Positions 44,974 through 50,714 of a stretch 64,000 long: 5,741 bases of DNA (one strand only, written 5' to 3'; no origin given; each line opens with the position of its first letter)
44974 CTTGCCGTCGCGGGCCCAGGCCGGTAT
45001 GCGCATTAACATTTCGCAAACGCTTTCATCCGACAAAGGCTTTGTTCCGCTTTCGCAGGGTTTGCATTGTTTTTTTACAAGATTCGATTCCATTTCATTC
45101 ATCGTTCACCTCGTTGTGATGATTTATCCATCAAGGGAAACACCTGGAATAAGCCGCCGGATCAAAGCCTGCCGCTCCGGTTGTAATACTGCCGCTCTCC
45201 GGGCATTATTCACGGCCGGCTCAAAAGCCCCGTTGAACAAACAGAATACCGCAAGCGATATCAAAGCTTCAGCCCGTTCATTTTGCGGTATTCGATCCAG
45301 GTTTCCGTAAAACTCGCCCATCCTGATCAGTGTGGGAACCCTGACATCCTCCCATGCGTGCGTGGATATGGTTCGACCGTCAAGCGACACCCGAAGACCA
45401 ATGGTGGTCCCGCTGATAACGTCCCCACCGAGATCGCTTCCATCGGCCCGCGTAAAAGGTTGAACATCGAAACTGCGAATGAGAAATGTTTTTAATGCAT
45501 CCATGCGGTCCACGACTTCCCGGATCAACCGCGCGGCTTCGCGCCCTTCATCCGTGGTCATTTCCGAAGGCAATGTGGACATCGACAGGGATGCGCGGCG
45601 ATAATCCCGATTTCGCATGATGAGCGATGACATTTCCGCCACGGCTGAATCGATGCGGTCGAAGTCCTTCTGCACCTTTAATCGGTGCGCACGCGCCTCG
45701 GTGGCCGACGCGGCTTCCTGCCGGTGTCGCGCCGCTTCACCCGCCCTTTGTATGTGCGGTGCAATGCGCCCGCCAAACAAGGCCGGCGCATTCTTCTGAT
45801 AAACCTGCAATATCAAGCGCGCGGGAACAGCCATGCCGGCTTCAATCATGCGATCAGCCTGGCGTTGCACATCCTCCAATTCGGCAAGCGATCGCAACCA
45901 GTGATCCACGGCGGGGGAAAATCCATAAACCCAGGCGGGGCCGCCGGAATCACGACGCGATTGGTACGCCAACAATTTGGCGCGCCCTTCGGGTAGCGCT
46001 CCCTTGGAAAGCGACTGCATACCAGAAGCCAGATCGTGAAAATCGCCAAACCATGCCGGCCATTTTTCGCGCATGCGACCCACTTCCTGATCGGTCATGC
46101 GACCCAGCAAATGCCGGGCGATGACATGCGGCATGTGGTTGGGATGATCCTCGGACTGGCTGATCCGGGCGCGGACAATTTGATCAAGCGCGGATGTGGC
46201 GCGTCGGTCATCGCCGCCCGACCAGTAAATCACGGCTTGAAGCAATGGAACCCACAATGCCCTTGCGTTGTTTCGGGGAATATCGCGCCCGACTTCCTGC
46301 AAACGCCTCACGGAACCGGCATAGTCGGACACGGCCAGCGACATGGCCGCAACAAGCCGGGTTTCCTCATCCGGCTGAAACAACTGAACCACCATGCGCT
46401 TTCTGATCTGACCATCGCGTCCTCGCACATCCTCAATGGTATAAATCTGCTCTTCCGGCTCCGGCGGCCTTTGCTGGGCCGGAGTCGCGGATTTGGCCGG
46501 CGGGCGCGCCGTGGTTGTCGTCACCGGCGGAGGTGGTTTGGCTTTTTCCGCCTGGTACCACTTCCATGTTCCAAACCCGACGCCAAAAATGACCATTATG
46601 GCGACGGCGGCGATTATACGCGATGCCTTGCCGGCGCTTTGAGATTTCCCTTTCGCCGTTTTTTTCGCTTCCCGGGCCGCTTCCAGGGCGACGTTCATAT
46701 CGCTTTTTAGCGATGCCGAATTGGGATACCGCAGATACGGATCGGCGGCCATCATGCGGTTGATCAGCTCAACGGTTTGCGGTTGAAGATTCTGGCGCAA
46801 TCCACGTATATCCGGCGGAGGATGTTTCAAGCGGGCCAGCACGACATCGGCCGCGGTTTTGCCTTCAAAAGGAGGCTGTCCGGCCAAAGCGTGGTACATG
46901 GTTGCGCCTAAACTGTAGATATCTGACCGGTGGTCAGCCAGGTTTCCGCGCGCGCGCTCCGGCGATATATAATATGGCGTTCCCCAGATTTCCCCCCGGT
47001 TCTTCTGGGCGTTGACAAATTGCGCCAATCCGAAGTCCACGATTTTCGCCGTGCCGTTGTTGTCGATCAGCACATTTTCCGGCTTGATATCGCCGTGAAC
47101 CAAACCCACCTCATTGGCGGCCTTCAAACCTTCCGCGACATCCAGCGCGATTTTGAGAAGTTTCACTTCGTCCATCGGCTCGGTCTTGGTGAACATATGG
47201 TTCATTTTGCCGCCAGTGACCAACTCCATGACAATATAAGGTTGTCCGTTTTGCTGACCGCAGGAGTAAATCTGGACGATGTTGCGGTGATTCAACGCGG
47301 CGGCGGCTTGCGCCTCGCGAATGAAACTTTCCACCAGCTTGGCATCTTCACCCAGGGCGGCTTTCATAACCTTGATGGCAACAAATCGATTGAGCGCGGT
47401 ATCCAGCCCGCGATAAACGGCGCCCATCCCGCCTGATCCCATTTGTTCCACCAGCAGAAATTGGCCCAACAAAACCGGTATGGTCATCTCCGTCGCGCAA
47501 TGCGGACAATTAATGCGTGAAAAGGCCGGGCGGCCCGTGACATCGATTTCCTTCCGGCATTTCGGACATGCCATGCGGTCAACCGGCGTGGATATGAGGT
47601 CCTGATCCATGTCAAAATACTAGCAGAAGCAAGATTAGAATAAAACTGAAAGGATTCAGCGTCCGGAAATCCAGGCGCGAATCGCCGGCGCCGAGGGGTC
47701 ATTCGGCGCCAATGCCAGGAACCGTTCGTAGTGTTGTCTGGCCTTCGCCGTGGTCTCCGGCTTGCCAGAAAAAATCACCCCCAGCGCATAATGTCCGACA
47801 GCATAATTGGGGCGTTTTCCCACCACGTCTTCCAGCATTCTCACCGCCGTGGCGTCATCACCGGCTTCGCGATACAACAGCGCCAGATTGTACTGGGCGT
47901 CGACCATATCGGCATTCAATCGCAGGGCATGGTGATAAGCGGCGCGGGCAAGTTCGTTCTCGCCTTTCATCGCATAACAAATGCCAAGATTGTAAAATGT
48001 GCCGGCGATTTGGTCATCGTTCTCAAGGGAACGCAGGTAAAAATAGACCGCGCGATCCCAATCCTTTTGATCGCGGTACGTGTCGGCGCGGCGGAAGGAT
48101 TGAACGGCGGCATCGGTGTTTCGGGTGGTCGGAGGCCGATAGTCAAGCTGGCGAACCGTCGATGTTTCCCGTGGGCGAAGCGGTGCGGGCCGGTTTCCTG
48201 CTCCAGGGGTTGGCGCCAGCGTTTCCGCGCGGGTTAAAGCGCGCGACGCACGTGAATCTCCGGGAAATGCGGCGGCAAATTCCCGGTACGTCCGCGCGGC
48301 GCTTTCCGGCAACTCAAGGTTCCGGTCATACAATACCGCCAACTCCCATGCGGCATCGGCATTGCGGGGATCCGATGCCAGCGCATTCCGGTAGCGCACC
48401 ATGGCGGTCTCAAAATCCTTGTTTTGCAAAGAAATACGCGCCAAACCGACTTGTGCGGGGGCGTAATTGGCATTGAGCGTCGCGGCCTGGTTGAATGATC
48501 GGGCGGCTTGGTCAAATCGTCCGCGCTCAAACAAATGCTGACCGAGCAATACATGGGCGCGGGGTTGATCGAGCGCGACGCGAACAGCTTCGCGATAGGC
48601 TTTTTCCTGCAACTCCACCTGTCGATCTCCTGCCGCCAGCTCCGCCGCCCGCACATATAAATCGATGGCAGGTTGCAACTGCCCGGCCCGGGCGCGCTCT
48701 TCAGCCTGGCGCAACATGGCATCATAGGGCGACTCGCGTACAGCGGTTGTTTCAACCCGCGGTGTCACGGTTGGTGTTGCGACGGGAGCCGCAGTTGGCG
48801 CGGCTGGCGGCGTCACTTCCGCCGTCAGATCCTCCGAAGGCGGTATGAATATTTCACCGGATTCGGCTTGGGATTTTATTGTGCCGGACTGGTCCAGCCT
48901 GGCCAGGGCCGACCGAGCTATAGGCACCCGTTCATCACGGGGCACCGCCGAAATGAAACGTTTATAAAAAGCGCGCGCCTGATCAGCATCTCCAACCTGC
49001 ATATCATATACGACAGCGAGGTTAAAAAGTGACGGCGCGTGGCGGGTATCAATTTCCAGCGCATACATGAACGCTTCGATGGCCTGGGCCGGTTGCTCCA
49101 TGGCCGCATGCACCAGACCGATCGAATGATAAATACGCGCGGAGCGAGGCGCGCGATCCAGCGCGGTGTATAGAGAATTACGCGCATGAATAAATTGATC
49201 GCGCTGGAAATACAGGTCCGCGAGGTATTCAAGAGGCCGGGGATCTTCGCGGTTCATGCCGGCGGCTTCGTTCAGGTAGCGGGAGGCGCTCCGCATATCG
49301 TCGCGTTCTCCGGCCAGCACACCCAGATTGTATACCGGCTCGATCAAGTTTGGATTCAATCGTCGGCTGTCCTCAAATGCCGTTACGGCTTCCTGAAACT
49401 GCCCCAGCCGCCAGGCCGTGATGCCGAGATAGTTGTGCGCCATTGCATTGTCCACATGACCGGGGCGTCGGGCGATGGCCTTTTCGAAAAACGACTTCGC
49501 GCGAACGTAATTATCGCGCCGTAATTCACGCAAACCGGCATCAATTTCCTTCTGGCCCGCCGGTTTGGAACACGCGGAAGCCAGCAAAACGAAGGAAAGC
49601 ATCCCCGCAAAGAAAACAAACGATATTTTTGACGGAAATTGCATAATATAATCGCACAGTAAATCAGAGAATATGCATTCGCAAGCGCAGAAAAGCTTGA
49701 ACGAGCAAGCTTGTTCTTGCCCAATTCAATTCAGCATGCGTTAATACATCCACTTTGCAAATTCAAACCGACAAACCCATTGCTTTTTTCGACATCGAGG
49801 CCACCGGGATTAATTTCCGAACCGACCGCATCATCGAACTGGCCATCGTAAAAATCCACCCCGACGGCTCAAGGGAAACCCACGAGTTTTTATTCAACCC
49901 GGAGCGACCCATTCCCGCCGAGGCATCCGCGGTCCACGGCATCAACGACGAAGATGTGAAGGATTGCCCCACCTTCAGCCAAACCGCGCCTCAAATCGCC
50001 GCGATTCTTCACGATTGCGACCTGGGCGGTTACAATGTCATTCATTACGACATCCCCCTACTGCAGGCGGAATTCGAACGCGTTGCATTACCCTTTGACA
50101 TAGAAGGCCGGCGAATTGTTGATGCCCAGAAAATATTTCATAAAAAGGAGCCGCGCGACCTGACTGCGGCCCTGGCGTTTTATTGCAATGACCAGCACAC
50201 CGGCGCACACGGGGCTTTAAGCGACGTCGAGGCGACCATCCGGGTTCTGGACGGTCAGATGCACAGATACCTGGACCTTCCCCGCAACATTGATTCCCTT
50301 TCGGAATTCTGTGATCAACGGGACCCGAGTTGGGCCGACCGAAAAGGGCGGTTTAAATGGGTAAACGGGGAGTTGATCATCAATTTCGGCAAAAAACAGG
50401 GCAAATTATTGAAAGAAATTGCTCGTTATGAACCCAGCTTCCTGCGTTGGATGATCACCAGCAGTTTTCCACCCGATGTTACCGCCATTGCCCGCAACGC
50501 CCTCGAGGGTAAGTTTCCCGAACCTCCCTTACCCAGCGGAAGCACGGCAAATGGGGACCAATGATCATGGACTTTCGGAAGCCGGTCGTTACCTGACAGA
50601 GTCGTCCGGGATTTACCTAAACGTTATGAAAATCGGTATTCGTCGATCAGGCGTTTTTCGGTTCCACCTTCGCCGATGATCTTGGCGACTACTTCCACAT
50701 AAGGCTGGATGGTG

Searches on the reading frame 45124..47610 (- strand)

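Call 92: search_protein_families(library=pfam, proteins=[window:45124-47610:-], max_evalue=0.00001)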
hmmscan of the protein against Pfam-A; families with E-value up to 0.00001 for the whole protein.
window:45124-47610:- (828 aa): 4 families
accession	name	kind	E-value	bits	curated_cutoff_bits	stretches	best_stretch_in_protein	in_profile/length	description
PF00069.31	Pkinase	-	3.8e-51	174.5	31.7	1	54-296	4-253/263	Protein kinase domain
PF07714.23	PK_Tyr_Ser-Thr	-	1.7e-35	123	23.1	1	54-259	4-216/258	Protein tyrosine and serine/threonine kinase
PF01636.29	APH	-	1e-06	29.2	23.2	0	162-197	162-198/239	Phosphotransferase enzyme family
PF03109.22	ABC1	-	4.2e-06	26.5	22.9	0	122-203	141-221/244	ABC1 atypical kinase-like domain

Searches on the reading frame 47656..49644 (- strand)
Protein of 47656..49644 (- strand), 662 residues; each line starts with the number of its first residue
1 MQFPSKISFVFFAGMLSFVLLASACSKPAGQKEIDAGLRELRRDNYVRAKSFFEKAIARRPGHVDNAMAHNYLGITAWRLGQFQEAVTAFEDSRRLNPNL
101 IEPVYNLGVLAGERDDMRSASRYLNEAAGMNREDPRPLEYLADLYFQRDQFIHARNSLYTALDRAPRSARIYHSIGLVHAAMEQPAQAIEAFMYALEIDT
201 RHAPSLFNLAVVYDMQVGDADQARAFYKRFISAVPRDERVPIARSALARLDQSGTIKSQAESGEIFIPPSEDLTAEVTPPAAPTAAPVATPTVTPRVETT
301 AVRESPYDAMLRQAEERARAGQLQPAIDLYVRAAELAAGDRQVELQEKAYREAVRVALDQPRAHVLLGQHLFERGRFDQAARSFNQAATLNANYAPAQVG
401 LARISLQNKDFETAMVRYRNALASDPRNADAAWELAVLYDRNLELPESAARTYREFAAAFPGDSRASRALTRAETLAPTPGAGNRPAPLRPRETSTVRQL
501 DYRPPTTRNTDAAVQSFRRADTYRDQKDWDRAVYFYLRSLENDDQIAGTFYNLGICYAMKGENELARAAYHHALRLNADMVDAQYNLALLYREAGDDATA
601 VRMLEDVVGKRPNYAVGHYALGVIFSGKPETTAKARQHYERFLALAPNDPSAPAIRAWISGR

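Call 5: search_protein_families(library=pfam, proteins=[window:47656-49644:-], max_evalue=0.01)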
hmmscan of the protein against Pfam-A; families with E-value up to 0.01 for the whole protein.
window:47656-49644:- (662 aa): 20 families
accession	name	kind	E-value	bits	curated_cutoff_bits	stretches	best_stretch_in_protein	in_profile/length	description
PF07719.23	TPR_2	-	6.6e-36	119.9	27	3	67-99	1-33/34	Tetratricopeptide repeat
PF00515.34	TPR_1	-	9.5e-32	108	27.8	4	549-577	3-31/34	Tetratricopeptide repeat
PF13181.12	TPR_8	-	7e-30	101.1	25.7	0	169-199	1-31/34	Tetratricopeptide repeat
PF13424.12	TPR_12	-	5e-28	97.5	30.1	5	41-96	14-74/77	Tetratricopeptide repeat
PF13414.12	TPR_11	-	5.8e-28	96.8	26.8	3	407-439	6-38/42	TPR repeat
PF14559.12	TPR_19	-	2.9e-26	92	25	4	371-415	1-45/68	Tetratricopeptide repeat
PF13432.12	TPR_16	-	6.8e-25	87.6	32.7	5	35-99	2-63/65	Tetratricopeptide repeat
PF13431.12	TPR_17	-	1e-23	82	24.4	2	535-567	1-33/34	Tetratricopeptide repeat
PF13428.12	TPR_14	-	1.5e-23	81.3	23.5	0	361-404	1-44/44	Tetratricopeptide repeat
PF13174.12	TPR_6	-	1e-20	73.3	26.3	1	582-613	1-32/33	Tetratricopeptide repeat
PF23914.1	TPR_CcmH_CycH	-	2.2e-18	67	42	3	65-155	48-141/158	Cytochrome c-type biogenesis protein H TPR domain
PF13176.12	TPR_7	-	6.7e-12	44.9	27.9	0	520-545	6-33/36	Tetratricopeptide repeat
PF07721.20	TPR_4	-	6e-10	39.2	27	1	361-382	1-22/26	Tetratricopeptide repeat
PF13371.12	TPR_9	-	1.3e-08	35.2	35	0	75-135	3-63/73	Tetratricopeptide repeat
PF25063.1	ARM_TT21_C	-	9.4e-07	29.3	35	0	519-614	101-197/209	Tetratricopeptide repeat protein 21 C-terminal ARM domain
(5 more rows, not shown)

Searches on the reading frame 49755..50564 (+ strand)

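Call 5: search_protein_families(library=pfam, proteins=[window:49755-50564:+], max_evalue=0.01)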
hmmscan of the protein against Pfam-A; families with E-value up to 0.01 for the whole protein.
window:49755-50564:+ (269 aa): 3 families
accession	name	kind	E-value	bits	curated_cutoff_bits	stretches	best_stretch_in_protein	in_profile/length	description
PF00929.31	RNase_T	-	8.4e-23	82.1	24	1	11-165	2-164/164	Exonuclease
PF13482.12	RNase_H_2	-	8.8e-05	22.9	22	1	10-132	1-100/165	RNase_H superfamily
PF20600.3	ExoX-like_C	-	0.00024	20.9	26.5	1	209-234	1-26/30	Exodeoxyribonuclease X-like C-terminal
